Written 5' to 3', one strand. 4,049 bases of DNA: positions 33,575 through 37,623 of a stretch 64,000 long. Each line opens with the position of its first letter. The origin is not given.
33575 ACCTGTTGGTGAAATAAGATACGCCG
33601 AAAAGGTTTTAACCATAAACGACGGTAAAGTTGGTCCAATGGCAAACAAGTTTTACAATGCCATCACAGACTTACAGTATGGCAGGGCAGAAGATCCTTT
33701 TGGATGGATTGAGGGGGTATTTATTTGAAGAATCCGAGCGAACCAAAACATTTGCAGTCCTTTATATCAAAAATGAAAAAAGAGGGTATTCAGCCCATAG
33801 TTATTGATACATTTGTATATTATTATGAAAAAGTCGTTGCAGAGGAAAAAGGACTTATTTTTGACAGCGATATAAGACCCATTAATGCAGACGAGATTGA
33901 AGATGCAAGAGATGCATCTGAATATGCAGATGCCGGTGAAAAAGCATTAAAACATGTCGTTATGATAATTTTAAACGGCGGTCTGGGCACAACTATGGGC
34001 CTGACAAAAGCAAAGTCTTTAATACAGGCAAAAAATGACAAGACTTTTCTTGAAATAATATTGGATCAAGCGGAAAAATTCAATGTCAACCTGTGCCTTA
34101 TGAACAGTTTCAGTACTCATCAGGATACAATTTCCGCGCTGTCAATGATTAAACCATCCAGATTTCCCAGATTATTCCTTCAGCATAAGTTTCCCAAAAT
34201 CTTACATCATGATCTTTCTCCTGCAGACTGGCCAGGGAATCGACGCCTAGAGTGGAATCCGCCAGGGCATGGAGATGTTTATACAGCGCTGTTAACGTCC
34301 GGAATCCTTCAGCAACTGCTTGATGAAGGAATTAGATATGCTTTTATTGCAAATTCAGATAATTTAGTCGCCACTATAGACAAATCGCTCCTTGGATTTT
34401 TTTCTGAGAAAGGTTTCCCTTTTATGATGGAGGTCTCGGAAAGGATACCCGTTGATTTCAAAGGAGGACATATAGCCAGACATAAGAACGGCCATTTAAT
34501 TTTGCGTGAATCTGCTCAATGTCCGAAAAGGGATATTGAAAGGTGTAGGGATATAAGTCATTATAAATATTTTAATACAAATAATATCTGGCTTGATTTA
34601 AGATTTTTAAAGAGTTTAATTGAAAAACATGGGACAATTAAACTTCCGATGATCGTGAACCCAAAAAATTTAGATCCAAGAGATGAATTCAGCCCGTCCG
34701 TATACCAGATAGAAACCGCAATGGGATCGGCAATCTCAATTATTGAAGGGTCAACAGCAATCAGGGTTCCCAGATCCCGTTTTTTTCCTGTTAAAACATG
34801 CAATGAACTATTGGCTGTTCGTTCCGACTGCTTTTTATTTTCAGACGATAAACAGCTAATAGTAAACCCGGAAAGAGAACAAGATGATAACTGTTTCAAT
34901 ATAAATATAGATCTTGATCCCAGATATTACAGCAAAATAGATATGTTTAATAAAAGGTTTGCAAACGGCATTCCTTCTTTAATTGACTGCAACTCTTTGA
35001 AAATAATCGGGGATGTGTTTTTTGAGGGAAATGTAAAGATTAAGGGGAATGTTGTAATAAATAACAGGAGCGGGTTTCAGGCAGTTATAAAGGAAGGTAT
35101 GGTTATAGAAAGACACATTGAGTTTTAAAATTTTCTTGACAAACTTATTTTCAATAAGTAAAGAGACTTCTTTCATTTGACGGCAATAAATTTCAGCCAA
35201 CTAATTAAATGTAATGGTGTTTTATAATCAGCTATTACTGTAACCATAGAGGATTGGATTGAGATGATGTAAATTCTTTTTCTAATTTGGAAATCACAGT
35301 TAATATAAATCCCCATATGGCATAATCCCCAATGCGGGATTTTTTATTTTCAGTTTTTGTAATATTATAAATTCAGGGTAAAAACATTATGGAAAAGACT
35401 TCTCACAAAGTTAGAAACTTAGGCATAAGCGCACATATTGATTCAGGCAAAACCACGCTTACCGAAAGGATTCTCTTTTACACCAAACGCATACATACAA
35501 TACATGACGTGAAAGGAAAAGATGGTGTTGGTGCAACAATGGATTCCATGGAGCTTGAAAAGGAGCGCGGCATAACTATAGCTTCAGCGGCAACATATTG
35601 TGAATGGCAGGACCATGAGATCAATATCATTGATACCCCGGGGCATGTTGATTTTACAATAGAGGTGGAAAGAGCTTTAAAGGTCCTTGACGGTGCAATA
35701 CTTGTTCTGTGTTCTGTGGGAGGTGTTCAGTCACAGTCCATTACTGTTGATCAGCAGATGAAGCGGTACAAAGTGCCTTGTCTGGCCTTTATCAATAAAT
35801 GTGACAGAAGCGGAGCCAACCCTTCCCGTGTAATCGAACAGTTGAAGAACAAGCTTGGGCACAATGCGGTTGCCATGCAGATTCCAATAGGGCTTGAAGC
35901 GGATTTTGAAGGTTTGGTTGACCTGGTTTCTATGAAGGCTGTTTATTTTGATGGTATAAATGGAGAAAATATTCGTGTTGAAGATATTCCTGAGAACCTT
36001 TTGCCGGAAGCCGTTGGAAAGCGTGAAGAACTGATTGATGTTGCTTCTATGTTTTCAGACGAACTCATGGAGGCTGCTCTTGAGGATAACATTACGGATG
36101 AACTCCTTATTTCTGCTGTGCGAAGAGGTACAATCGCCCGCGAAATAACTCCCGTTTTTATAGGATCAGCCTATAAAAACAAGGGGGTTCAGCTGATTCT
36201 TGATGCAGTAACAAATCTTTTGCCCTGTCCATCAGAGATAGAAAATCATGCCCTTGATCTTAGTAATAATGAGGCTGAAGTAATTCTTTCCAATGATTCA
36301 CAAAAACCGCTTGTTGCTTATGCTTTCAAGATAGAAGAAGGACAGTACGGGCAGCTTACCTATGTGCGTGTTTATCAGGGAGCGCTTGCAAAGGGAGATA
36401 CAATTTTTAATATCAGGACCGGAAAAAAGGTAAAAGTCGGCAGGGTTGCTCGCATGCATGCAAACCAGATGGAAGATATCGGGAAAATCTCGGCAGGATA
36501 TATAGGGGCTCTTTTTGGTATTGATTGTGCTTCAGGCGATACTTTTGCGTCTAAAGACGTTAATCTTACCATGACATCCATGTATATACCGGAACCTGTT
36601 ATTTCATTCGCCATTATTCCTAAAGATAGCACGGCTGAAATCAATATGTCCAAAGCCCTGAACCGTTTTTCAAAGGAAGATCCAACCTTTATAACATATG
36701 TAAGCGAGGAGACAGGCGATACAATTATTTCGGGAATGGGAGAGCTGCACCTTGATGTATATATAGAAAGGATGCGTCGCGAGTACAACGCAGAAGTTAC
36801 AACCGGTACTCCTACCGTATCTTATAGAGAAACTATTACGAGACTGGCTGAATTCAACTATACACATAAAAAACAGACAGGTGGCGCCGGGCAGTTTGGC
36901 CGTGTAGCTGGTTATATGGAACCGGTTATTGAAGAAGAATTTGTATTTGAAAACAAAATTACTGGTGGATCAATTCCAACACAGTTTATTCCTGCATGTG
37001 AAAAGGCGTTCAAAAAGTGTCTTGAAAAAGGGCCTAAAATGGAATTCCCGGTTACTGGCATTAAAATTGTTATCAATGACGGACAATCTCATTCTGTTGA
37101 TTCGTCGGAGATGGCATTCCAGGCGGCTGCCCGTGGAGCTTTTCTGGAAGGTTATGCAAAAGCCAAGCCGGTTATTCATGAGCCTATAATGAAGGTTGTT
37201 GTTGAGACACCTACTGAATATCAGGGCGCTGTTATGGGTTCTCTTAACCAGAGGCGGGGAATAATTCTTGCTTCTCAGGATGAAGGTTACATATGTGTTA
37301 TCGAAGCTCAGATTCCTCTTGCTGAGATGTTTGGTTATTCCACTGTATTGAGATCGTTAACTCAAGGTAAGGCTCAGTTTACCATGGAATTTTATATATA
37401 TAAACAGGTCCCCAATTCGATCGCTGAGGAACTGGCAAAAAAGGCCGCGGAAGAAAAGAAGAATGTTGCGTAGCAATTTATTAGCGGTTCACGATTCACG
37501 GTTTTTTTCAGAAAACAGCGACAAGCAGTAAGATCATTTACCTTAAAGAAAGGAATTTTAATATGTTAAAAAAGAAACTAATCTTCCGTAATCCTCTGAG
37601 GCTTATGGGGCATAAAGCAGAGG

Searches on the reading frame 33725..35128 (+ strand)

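Call 64: search_protein_families(library=pfam, proteins=[window:33725-35128:+], max_evalue=0.00001)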
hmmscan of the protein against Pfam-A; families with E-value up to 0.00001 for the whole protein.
window:33725-35128:+ (467 aa): 1 family
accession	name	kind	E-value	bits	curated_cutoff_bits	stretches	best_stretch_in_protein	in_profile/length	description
PF01704.24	UDPGP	-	1.4e-120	403.3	22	1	28-440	2-413/413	UTP--glucose-1-phosphate uridylyltransferase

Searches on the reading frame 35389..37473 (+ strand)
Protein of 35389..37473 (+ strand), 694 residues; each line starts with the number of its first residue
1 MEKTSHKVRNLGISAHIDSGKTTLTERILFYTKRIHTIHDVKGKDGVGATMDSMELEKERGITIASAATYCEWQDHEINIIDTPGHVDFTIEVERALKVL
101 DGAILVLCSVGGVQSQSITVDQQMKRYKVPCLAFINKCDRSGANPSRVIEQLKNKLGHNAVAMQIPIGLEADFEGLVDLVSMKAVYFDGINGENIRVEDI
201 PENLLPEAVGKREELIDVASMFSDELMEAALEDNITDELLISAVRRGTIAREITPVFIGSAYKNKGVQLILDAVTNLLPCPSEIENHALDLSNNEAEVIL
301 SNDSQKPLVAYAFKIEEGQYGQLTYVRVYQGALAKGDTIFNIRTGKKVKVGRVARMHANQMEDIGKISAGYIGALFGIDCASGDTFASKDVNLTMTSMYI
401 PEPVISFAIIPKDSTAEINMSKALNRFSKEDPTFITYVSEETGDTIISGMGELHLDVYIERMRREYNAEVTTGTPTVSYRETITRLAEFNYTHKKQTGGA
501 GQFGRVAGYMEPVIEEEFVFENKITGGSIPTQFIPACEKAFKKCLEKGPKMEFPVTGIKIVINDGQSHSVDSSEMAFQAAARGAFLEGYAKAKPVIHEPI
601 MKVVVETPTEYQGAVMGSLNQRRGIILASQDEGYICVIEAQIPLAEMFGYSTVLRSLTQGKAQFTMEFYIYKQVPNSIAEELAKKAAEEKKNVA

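Call 64: search_protein_families(library=pfam, proteins=[window:35389-37473:+], max_evalue=0.00001)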
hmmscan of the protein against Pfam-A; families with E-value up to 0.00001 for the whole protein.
window:35389-37473:+ (694 aa): 7 families
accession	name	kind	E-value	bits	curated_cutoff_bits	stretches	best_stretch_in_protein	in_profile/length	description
PF00009.33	GTP_EFTU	-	9.4e-60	201.9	26.5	1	7-279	2-187/188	Elongation factor Tu GTP binding domain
PF03764.24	EFG_IV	-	1.5e-37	128.5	24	1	475-593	1-121/121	Elongation factor G, domain IV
PF00679.30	EFG_C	-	3.8e-29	101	27.9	1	596-681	2-88/89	Elongation factor G C-terminus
PF14492.12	EFG_III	-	7e-28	96.9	27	1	400-473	1-74/75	Elongation Factor G, domain III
PF03144.31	GTP_EFTU_D2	-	6.1e-14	52.7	30.3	1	321-386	1-72/73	Elongation factor Tu domain 2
PF22042.2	EF-G_D2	-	3.5e-10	40.3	27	1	310-388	4-83/84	Elongation factor G domain 2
PF16658.11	RF3_C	-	2.5e-06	27.8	40.1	1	409-485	15-91/132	Class II release factor RF3, C-terminal domain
